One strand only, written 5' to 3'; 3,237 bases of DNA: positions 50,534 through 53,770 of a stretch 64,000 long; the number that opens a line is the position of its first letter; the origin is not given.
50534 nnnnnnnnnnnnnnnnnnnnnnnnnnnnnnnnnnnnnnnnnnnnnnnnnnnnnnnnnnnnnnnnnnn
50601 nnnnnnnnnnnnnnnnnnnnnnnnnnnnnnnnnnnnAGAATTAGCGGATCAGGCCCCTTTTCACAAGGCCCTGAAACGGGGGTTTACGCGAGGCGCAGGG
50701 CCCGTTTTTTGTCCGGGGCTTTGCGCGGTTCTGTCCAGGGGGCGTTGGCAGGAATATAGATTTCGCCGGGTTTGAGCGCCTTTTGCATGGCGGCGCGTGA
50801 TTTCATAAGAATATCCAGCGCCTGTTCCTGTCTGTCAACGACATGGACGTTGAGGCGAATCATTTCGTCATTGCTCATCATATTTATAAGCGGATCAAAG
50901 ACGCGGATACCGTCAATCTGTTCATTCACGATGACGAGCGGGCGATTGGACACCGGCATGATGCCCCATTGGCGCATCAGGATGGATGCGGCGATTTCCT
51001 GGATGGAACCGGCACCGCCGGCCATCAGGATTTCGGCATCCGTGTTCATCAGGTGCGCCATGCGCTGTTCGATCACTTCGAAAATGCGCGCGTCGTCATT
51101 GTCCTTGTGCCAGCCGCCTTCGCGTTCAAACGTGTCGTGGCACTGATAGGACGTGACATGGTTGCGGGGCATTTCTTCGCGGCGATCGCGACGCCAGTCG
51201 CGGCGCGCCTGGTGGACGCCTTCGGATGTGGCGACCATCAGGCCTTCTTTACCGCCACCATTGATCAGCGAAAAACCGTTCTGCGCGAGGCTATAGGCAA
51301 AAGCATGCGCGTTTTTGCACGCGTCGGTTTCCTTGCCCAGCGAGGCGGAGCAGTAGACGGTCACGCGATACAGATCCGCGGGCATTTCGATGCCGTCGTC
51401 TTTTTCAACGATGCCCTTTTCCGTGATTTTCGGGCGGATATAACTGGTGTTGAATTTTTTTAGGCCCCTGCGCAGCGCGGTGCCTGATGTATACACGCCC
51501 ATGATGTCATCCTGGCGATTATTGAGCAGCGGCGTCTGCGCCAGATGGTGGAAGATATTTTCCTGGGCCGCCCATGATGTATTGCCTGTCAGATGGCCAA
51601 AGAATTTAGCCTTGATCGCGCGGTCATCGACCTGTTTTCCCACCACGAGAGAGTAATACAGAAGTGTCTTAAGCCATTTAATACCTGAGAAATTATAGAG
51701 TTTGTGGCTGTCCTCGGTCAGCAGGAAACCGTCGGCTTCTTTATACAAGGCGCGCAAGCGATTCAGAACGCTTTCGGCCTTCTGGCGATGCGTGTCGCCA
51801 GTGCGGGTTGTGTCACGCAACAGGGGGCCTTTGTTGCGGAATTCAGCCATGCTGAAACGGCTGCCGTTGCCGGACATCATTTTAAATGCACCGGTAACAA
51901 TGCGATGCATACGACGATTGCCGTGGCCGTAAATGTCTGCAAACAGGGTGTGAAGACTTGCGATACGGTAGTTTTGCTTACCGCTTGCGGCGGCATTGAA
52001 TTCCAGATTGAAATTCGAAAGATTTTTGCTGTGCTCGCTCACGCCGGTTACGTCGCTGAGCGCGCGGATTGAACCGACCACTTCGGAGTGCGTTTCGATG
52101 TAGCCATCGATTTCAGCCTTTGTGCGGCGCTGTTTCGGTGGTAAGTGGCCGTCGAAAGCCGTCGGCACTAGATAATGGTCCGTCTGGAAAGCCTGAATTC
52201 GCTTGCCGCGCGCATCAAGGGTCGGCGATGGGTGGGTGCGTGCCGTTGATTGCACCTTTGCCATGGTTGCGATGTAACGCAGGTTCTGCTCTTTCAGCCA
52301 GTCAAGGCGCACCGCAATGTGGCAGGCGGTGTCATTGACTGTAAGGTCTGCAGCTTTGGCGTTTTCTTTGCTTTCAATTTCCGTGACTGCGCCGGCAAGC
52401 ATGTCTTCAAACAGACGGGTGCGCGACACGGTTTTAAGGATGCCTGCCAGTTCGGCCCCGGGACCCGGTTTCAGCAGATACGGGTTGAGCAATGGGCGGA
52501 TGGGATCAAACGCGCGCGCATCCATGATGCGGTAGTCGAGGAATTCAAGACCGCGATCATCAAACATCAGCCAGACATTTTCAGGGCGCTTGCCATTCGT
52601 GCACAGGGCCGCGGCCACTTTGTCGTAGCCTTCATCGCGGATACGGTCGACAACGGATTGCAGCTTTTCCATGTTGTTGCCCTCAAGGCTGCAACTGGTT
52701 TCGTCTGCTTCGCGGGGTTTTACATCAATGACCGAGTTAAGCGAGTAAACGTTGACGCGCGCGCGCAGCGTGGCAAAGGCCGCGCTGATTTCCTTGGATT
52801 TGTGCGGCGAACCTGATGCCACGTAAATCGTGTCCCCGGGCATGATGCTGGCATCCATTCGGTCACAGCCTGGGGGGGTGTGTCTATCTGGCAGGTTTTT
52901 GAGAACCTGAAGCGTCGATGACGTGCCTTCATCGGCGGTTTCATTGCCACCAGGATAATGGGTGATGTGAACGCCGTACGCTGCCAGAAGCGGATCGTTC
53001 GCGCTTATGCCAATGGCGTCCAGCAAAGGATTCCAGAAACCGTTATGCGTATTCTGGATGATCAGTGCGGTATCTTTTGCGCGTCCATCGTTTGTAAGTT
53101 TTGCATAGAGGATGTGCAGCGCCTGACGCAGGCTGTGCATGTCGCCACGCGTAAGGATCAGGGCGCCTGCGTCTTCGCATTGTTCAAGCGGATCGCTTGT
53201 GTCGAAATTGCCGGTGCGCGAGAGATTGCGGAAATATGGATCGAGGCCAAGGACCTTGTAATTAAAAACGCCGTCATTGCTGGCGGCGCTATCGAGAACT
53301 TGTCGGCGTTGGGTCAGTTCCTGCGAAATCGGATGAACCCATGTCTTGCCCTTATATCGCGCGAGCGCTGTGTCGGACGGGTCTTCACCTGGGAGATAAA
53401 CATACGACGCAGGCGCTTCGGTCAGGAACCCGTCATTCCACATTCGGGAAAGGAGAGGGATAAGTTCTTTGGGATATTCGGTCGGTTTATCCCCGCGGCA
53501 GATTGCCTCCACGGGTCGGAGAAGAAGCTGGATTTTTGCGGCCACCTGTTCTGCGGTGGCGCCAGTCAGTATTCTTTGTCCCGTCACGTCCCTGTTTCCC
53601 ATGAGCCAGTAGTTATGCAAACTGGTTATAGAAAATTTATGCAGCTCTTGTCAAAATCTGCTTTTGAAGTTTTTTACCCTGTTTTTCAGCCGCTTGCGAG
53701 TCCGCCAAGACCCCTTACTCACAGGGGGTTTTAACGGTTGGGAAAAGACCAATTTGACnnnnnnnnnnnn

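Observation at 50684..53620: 978-aa LOG-like / Ham1(ITPase)-like / LOG fusion: candidate one-polypeptide NTP-to-nucleobase demolition enzyme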

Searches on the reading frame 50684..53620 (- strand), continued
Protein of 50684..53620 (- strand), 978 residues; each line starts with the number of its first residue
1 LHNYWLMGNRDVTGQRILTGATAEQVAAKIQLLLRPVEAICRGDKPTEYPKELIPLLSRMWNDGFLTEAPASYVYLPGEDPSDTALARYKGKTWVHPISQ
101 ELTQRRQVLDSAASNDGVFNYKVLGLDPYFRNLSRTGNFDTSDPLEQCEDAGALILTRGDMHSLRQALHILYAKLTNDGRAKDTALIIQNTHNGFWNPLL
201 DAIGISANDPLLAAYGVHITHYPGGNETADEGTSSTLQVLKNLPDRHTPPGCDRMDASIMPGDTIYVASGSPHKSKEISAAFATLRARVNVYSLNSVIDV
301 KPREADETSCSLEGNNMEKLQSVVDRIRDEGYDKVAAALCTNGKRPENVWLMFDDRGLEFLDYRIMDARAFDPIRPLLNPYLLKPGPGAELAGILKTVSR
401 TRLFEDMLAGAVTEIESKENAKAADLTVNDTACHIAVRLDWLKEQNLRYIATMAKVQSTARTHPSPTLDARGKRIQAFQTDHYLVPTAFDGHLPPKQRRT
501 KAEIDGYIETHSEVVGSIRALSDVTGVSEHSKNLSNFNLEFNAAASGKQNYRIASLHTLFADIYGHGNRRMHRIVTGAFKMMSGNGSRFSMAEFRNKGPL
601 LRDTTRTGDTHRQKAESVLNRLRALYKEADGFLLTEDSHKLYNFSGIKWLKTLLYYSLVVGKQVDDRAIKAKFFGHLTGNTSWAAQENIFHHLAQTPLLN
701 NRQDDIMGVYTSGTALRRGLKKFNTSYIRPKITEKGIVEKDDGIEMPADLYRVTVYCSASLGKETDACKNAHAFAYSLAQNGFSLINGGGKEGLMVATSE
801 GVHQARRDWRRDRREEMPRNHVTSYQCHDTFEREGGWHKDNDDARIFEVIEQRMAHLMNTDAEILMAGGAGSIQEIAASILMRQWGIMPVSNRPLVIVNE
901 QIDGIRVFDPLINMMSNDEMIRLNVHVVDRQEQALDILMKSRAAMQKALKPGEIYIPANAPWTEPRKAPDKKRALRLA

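Call 86: fold_search(model_id=the predicted structure, library=viral)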
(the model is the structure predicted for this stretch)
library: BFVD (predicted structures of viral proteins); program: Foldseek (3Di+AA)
matches with E <= 10: 235; with E <= 0.001: 9
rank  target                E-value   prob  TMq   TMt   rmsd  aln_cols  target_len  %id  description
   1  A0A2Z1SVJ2            5.1e-06  1.00  0.16  0.19  12.8       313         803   15  Polyprotein (Fragment) [Ugandan cassava brown streak virus]
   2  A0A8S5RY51            6.6e-06  1.00  0.16  0.37  16.2       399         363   13  dITP/XTP pyrophosphatase [Myoviridae sp. ctNQV2]
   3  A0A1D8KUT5            1.4e-05  1.00  0.17  0.62   4.8       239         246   20  LOG family protein [Synechococcus phage S-CAM7]
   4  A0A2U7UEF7            2.0e-05  1.00  0.17  0.34  13.1       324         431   11  GTP cyclohydrolase I [Pandoravirus macleodensis]
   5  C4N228                3.9e-05  1.00  0.17  0.35   6.8       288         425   14  Polyprotein (Fragment) [Cassava brown streak virus]
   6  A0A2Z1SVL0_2          3.9e-05  1.00  0.17  0.21  13.6       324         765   14  Polyprotein (Fragment) [Cassava brown streak virus]
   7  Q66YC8                1.7e-04  1.00  0.16  0.24  18.1       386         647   10  Genome polyprotein (Fragment) [Euphorbia ringspot virus]
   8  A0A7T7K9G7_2          2.5e-04  1.00  0.16  0.12   9.7       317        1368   14  Putative replicase [Jaksystermes virus]
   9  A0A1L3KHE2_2          8.5e-04  1.00  0.14  0.11  19.0       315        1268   12  (no name in the UniProt tables at hand)
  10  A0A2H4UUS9            1.2e-03  1.00  0.15  0.53   7.2       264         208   11  Uncharacterized protein [Bodo saltans virus]
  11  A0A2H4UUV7            1.4e-03  1.00  0.16  0.47   8.9       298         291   11  HAM1 NTPase [Bodo saltans virus]
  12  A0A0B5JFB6            1.5e-03  1.00  0.16  0.53   8.7       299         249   11  GTP cyclohydrolase [Pandoravirus inopinatum]
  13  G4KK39                5.0e-03  0.99  0.16  0.39  11.4       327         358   12  (no name in the UniProt tables at hand)
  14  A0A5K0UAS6            8.3e-03  0.14  0.11  0.11  32.8      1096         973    8  Uncharacterized protein [Yasminevirus sp. GU-2018]
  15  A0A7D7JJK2            1.4e-02  0.33  0.11  0.22  18.7       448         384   11  (no name in the UniProt tables at hand)
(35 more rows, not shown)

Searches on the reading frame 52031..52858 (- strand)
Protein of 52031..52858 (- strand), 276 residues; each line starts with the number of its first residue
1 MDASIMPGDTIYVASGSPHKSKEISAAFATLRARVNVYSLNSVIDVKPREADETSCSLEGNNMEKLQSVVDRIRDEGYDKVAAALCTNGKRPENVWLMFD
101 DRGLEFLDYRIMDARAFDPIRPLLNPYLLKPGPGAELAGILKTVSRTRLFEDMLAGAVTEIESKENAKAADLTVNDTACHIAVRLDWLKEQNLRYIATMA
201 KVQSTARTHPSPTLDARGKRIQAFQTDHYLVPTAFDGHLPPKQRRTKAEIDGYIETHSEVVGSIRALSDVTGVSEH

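Call 48: search_solved_structures(query=A5, max_evalue=1, show_alignments=4)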
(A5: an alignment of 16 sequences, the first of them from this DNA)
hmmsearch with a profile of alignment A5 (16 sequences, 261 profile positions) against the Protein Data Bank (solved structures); distinct sequences matched with E-value up to 1: 12.
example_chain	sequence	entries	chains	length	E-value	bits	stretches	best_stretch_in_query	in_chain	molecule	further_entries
6wwd_A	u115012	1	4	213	1.3e-05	28.1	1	11-70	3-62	dITP/XTP pyrophosphatase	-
3tqu_A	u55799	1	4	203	0.0014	21.5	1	11-71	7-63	Non-canonical purine NTP pyrophosphatase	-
1vp2_A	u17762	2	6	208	0.11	15.2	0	9-29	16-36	Putative Xanthosine triphosphate pyrophosphatase/HAM1 protein homolog | Nucleoside-triphosphatase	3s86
1b78_A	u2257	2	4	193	0.17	14.6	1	10-42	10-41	PYROPHOSPHATASE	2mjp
2pyu_A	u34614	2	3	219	0.29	13.8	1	11-70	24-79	Inosine Triphosphate Pyrophosphatase RdgB | HAM1 protein homolog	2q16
1k7k_A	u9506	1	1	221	0.3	13.8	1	11-71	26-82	Hypothetical protein yggV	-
5gnc_A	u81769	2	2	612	0.47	13.1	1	79-239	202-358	Avh146 | RxLR effector protein PSR2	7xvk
3wsq_H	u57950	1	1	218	0.68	12.6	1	56-105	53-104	Antibody Heavy Chain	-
4bnq_A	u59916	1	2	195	0.76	12.5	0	11-75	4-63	NON-CANONICAL PURINE NTP PYROPHOSPHATASE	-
28zu_H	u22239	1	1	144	0.83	12.3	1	132-203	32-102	Eukaryotic translation initiation factor 1A, X-chromosomal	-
6hr5_A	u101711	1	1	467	0.88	12.2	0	75-111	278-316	Alpha-L-rhamnosidase/sulfatase (GH78)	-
9j5i_E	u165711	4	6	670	0.92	12.2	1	79-238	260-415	RxLR effector protein PSR2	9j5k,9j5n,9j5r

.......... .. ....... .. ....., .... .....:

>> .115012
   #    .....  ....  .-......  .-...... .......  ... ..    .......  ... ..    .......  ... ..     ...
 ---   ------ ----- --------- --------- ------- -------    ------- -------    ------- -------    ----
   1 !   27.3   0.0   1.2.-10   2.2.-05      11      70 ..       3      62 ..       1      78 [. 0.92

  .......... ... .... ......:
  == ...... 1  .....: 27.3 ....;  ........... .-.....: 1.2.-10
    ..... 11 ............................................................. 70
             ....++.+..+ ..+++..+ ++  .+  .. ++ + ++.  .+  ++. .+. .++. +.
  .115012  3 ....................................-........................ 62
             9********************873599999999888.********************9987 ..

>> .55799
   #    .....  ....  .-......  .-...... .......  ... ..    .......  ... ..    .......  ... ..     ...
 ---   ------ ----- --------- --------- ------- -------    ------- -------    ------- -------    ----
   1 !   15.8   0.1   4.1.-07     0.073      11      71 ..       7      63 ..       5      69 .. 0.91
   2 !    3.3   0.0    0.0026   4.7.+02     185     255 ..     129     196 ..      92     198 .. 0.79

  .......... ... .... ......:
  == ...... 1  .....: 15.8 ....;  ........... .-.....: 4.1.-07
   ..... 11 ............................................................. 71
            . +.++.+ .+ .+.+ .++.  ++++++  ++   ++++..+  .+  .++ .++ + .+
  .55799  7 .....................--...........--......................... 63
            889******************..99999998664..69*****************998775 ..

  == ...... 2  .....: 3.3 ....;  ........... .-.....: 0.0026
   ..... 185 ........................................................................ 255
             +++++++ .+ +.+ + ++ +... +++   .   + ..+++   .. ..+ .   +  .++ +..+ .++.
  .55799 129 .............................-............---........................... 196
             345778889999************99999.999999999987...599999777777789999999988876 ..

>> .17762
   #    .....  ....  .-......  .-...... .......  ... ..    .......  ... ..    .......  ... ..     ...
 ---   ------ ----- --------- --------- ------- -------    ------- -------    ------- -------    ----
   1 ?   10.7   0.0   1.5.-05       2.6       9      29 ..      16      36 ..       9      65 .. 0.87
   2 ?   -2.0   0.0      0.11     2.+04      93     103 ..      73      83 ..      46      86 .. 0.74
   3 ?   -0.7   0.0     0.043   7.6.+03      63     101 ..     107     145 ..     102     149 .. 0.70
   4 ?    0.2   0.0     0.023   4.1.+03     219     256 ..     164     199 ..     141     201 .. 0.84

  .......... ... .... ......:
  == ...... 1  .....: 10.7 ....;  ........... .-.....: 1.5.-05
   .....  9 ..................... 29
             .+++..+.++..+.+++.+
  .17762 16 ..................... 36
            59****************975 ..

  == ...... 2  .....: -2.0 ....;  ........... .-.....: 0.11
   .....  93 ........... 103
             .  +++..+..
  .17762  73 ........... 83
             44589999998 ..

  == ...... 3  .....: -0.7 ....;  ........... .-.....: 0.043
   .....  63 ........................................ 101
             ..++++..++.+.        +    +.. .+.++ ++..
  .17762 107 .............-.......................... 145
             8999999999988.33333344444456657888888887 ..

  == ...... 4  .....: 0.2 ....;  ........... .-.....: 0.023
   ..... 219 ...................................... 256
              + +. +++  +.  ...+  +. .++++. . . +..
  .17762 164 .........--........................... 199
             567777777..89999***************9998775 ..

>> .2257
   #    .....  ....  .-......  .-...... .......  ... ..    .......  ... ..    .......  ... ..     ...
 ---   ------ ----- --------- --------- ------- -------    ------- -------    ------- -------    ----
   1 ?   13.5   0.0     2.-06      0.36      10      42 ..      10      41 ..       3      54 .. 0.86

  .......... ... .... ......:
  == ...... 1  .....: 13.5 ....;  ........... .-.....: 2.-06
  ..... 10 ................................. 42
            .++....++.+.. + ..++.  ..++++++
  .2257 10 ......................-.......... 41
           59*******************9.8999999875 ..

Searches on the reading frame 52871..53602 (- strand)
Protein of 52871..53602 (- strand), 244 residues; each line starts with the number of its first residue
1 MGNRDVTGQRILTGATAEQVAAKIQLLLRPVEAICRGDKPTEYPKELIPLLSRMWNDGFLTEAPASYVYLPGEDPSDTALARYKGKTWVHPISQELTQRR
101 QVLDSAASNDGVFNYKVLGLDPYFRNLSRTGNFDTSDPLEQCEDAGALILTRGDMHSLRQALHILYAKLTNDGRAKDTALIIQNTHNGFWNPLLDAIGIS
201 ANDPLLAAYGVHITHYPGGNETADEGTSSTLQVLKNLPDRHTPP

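Call 78: predict_structure(alignment_id=A6)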
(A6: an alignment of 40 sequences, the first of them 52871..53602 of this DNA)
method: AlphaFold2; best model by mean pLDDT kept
length: 244 residues; sequences in the alignment: 40
mean_pLDDT: 91.5   pTM: 0.89
mean pLDDT of the five models: 91.5, 91.3, 90.9, 90.4, 89.3
residues with pLDDT >= 90: 200; 70-90: 24; 50-70: 15; < 50: 5
segments of 3 or more residues with pLDDT < 50: 219-222
pLDDT, mean of each block of 10 residues (from residue 1): 62 81 98 97 97 97 97 97 94 96 94 98 90 85 97 98 98 97 92 96 94 77 69 95 94
secondary structure, 60 per line:
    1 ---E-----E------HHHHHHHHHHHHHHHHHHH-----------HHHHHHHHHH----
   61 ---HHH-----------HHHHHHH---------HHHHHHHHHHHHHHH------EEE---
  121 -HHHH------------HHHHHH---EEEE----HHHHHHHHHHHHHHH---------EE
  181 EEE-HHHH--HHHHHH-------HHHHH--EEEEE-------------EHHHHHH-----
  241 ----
elements in order: H17-35 H47-56 H78-84 H94-108 E115-117 H122-125 H138-143 E147-150 H155-169 E179-183 H185-188 H191-196 H204-208 E211-215 H230-235

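Call 80: fold_search(model_id=the predicted structure, library=pdb)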
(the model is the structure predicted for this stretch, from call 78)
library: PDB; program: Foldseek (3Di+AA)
matches with E <= 10: 294; with E <= 0.001: 0
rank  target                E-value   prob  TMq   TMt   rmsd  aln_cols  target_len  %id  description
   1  8zce_A                2.7e-01  0.09  0.17  0.18  20.5       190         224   12  Cryo-EM structure of GPR4 complexed with Gs in pH6.0 (released 2025-04-23)
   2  7bw0_A                5.8e-01  0.08  0.19  0.20  18.7       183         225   14  Active human TGR5 complex with a synthetic agonist 23H (released 2020-09-02)
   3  7yp7_A                6.1e-01  0.07  0.18  0.18  20.0       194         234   10  apo-ADGRG2 coupled to Gs (released 2022-08-24)
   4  3ht4_G                7.7e-01  0.06  0.19  0.13  17.1       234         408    9  Crystal Structure of the Q81A77_BACCR Protein from Bacillus cereus. Northeast Structural Genomics Consortium Target Bc (released 2009-06-23)
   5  6whc_A                8.6e-01  0.08  0.18  0.20  13.8       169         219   14  CryoEM Structure of the glucagon receptor with a dual-agonist peptide (released 2020-05-27)
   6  3gwp_C                1.1e+00  0.04  0.18  0.12  17.1       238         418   11  Crystal structure of carbon-sulfur lyase involved in aluminum resistance (YP_878183.1) from CLOSTRIDIUM NOVYI NT at 2. (released 2009-04-14)
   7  5hjx_A                1.2e+00  0.13  0.23  0.14   6.9       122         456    7  Structure function studies of R. palustris RubisCO (A47V mutant; CABP-bound) (released 2017-01-18)
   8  8fmz_B                1.2e+00  0.05  0.18  0.19  21.0       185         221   11  Neurotensin receptor allosterism revealed in complex with a biased allosteric modulator (released 2023-03-29)
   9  7cp1_B                1.3e+00  0.02  0.17  0.12  19.2       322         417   11  Crystal structure of isocitrate lyase in complex with succinate and itaconate (released 2021-05-19)
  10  9au0_A                1.4e+00  0.06  0.19  0.19  14.6       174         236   15  Cryo-EM structure of the BW245C-bound prostaglandin D2 receptor (DP1)-Gs complex (released 2025-08-27)
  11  4lf2_F                1.4e+00  0.12  0.23  0.14   7.2       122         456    7  Hexameric Form II RuBisCO from Rhodopseudomonas palustris, activated and complexed with sulfate and magnesium (released 2014-06-25)
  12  5hjy_C                1.4e+00  0.11  0.23  0.14   8.4       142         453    7  Structure function studies of R. palustris RubisCO (I165T mutant; CABP-bound) (released 2017-01-18)
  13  5mz2_D                1.4e+00  0.08  0.23  0.14  11.0       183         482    9  Rubisco from Thalassiosira antarctica (released 2018-02-14)
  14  4lf1_B                1.6e+00  0.10  0.22  0.14   7.4       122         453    7  Hexameric Form II RuBisCO from Rhodopseudomonas palustris, activated and complexed with 2-CABP (released 2014-06-25)
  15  3jzl_B                1.6e+00  0.04  0.20  0.14  16.9       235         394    9  CRYSTAL STRUCTURE OF A PUTATIVE CYSTATHIONINE BETA-LYASE INVOLVED IN ALUMINUM RESISTANCE (LMOF2365_1314) FROM LISTERIA (released 2009-10-06)
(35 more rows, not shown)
